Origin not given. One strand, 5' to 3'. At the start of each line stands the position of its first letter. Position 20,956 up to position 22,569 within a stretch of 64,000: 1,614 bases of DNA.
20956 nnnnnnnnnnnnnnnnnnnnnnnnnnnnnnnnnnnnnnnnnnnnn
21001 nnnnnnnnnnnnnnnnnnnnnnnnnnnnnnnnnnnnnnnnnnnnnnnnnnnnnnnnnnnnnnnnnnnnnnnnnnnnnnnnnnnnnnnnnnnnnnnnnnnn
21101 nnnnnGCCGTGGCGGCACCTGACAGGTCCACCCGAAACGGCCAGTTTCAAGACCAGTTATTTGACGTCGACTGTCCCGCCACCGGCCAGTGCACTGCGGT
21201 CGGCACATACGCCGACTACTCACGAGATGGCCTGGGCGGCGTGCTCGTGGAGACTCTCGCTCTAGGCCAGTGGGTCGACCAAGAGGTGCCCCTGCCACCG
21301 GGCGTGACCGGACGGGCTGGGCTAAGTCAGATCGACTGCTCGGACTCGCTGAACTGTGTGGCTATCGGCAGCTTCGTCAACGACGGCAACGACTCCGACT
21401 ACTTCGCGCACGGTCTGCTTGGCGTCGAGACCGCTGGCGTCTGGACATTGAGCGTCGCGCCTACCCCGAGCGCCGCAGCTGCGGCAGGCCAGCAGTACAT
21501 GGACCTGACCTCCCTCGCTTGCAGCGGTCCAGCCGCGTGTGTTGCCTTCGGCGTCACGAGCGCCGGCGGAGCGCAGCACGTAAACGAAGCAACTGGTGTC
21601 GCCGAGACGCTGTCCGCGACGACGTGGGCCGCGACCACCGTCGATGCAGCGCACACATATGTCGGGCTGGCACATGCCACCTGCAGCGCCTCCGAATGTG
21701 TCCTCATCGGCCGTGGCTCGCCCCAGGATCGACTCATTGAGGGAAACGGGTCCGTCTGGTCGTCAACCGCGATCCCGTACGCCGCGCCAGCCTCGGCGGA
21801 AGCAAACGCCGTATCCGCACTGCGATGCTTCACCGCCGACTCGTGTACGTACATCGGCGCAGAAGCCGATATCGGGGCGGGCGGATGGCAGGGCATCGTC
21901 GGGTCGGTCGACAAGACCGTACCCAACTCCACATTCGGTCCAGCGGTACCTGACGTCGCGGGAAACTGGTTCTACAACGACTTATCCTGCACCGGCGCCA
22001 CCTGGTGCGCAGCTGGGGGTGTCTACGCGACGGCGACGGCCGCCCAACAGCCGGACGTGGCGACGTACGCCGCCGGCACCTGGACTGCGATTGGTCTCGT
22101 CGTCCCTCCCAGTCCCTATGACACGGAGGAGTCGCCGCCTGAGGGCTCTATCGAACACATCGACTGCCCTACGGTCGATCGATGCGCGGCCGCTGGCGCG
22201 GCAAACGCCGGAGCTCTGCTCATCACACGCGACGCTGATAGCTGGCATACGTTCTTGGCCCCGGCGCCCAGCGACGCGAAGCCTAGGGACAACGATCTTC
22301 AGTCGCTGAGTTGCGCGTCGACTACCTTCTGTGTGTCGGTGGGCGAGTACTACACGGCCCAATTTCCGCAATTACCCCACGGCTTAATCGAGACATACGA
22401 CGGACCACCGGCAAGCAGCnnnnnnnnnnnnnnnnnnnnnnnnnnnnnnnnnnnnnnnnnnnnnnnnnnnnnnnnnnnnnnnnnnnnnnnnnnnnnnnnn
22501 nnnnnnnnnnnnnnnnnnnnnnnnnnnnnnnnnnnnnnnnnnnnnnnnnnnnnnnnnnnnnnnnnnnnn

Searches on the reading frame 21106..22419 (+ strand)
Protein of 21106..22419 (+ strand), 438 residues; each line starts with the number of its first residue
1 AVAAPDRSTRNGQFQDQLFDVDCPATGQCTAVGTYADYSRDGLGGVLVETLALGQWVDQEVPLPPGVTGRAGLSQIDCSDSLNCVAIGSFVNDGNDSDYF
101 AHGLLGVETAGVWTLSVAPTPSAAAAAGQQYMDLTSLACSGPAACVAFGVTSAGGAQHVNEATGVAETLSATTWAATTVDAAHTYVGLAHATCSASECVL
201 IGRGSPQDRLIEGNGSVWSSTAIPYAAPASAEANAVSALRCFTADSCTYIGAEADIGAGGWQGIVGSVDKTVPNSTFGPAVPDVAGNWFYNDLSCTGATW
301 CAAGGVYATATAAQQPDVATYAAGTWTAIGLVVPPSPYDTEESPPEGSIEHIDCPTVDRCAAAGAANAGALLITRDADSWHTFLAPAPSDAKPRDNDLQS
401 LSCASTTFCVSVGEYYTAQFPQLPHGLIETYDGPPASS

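Call 53: find_homologous_proteins(query=window:21106-22419:+, max_evalue=0.001)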
Query window:21106-22419:+ (438 aa): 49 proteins with E <= 0.001 among 8000 candidates.
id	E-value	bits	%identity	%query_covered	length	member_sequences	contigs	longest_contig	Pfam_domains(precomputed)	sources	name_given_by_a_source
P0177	5.9e-291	983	100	100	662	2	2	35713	PF05345.19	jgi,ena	-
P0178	2.2e-58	216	27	92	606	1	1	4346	-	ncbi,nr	ncbi:MAG TPA: hypothetical protein VMD59_07180, partial [Acidimicrobiales bacterium]|nr:hypothetical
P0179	2.3e-30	124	29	83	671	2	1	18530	PF00691.26,PF00041.28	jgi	jgi:outer membrane protein OmpA-like peptidoglycan-associated protein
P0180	3.6e-28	117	29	92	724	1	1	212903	PF27535.1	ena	-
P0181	2.1e-27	114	30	71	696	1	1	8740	PF00691.26,PF00041.28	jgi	jgi:outer membrane protein OmpA-like peptidoglycan-associated protein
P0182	5.0e-27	113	26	79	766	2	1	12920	PF07714.24,PF00069.32,PF01636.30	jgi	-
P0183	2.1e-25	108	33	40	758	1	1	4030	PF01833.31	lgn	-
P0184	2.2e-25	108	28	89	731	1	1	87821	-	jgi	jgi:hypothetical protein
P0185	1.6e-24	105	28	96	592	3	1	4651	PF05345.19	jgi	jgi:hypothetical protein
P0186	8.7e-24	102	27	95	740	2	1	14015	-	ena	-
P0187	8.3e-21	93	29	94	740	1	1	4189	-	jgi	jgi:hypothetical protein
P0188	2.4e-20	91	27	92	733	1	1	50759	PF13576.13,PF16640.12,PF13599.14,PF00805.29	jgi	jgi:hypothetical protein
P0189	5.6e-20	90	33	30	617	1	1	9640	-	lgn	-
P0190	1.2e-19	89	30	36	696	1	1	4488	PF01833.31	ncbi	ncbi:MAG: IPT/TIG domain-containing protein, partial [Acidimicrobiales bacterium]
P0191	4.6e-19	87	25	95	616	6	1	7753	-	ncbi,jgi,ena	jgi:hypothetical protein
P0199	7.8e-17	79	26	98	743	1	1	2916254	-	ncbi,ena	-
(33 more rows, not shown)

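Call 54: search_protein_families(library=pfam, proteins=[P0180, P0178, P0184, P0199, P0182], max_evalue=0.01)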
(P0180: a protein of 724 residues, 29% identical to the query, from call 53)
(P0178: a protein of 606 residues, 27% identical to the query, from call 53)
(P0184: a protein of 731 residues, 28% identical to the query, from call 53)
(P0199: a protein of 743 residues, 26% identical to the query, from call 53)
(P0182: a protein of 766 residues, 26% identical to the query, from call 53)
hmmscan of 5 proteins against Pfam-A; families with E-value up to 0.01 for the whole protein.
P0180 (724 aa): 0 families

P0178 (606 aa): 1 family
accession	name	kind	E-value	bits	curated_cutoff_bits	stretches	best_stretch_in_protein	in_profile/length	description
PF06674.16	DUF1176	-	0.0034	17.4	34.8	0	316-364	8-56/322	Protein of unknown function (DUF1176)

P0184 (731 aa): 1 family
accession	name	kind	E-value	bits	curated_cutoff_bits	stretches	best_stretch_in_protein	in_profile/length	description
PF23896.1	DUF7244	-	6.9e-05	23.3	27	0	525-551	24-49/57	Domain of unknown function (DUF7244)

P0199 (743 aa): 0 families

P0182 (766 aa): 4 families
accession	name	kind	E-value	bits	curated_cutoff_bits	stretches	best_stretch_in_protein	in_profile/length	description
PF00069.31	Pkinase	-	1.5e-42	146.2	31.7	1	2-239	13-257/263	Protein kinase domain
PF07714.23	PK_Tyr_Ser-Thr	-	5.3e-28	98.5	23.1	1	6-240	17-255/258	Protein tyrosine and serine/threonine kinase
PF01636.29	APH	-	7.6e-06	26.3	23.2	1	101-144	159-204/239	Phosphotransferase enzyme family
PF17667.7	Pkinase_fungal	-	0.0034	16.6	24.1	1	109-168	305-369/387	Fungal protein kinase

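Call 62: predict_structure(alignment_id=A4)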
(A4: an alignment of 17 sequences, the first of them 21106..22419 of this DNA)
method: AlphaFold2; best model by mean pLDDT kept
length: 438 residues; sequences in the alignment: 17
mean_pLDDT: 77.6   pTM: 0.83
mean pLDDT of the five models: 77.6, 77.3, 77.2, 75.8, 74.7
residues with pLDDT >= 90: 144; 70-90: 186; 50-70: 64; < 50: 44
segments of 3 or more residues with pLDDT < 50: 8-11, 254-284, 435-438
pLDDT, mean of each block of 10 residues (from residue 1): 51 78 95 85 84 88 90 94 94 67 92 92 75 88 86 60 78 81 57 82 72 81 62 69 76 41 34 28 57 90 87 86 84 72 76 95 92 92 88 87 94 91 89 52
secondary structure, 60 per line:
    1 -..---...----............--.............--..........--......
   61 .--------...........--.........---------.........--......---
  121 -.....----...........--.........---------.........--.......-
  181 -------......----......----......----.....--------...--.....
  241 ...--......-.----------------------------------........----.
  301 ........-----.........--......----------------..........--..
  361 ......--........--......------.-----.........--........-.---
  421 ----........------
elements in order: E14-25 E28-37 E43-52 E55-61 E70-80 E83-91 E101-109 E112-117 H122-126 E131-141 E144-152 E162-170 E173-179 E188-193 E198-203 E208-213 E218-222 E236-243 E246-251 E288-295 E300-308 E314-322 E325-330 E347-356 E359-366 E369-376 E379-384 E397-405 E408-415 E425-432

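Call 65: fold_search(model_id=the predicted structure, library=pdb)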
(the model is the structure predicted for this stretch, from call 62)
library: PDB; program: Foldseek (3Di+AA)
matches with E <= 10: 821; with E <= 0.001: 188
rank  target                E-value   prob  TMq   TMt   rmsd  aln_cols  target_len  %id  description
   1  6fg9_B                3.2e-06  1.00  0.30  0.19  12.0       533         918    8  Mouse SORCS2 ectodomain (sortilin related VPS10 domain containing receptor 2) (released 2018-08-01)
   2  4a7z                  5.2e-06  1.00  0.41  0.24   9.1       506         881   12  Complex of bifunctional aldos-2-ulose dehydratase with the reaction intermediate ascopyrone M (released 2012-03-21)
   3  6fg9_A                6.2e-06  1.00  0.34  0.21  10.8       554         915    9  Mouse SORCS2 ectodomain (sortilin related VPS10 domain containing receptor 2) (released 2018-08-01)
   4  5nnj_A                6.5e-06  1.00  0.35  0.27  10.9       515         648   10  Dimer structure of Sortilin ectodomain crystal form 3, 4.0 Angstrom (released 2017-11-29)
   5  5mri_A                7.5e-06  1.00  0.33  0.25  13.0       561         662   12  Crystal structure of the Vps10p domain of human sortilin/NTS3 in complex with Triazolone 18 (released 2017-05-17)
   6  5hx0_B                9.1e-06  1.00  0.40  0.46   8.2       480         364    9  Crystal structure of unknown function protein Dfer_1899 fromDyadobacter fermentans DSM 18053 (released 2016-02-17)
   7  5nnj_C                9.5e-06  1.00  0.34  0.26  10.9       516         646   10  Dimer structure of Sortilin ectodomain crystal form 3, 4.0 Angstrom (released 2017-11-29)
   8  6ffy_A                9.5e-06  1.00  0.33  0.20  11.3       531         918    9  Structure of the mouse SorCS2-NGF complex (released 2018-08-01)
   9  4a7y                  1.0e-05  1.00  0.42  0.25   9.5       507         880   12  Active site metal depleted aldos-2-ulose dehydratase (released 2012-03-21)
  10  5znn_B                1.0e-05  1.00  0.38  0.29  11.7       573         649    9  Crystal structure of ligand-free form of the Vps10 ectodomain of Sortilin (released 2018-07-18)
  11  2bzd_A                1.8e-05  1.00  0.35  0.28  18.3       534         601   12  Galactose recognition by the carbohydrate-binding module of a bacterial sialidase. (released 2005-08-19)
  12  9n74_LQ               2.0e-05  1.00  0.28  0.18  18.3       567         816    7  SSU processome maturation and disassembly, State H (released 2025-10-29)
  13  5hx0_A                2.2e-05  1.00  0.42  0.48   8.3       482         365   10  Crystal structure of unknown function protein Dfer_1899 fromDyadobacter fermentans DSM 18053 (released 2016-02-17)
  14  1w8o_A                2.3e-05  1.00  0.37  0.28  18.9       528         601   10  Contribution of the Active Site Aspartic Acid to Catalysis in the Bacterial Neuraminidase from Micromonospora viridifa (released 2004-09-29)
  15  6byp_B                2.6e-05  1.00  0.41  0.38   9.8       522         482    9  Structure of PL24 family Polysaccharide lyase-LOR107 (released 2018-02-07)
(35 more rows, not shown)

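Call 78: find_encoding_contigs(protein=P0177, flank=3000, max_places=3)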
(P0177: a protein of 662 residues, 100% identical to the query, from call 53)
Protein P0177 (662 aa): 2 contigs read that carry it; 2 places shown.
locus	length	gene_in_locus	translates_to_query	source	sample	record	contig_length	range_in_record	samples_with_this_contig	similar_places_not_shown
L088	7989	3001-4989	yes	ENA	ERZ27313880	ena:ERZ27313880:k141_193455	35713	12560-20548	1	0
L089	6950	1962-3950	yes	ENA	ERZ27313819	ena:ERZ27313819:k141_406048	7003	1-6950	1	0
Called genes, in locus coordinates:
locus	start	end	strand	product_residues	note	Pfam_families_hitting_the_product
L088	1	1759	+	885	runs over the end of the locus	PF09286:Pro-kuma_activ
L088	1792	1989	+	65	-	PF11248:DUF3046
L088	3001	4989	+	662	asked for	PF05345:He_PIG (weak)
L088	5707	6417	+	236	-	PF10946:DUF2625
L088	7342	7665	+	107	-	PF12796:Ank_2, PF13637:Ank_4 (weak), PF13857:Ank_5, PF00023:Ank, PF13606:Ank_3 (faint), PF13637:Ank_4 (weak), PF00023:Ank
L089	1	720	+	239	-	?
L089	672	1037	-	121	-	-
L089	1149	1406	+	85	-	-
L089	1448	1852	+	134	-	-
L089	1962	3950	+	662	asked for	PF05345:He_PIG (weak)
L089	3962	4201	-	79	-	-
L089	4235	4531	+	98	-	PF24719:Imm33-like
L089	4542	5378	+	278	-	PF10946:DUF2625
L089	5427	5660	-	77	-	-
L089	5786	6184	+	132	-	-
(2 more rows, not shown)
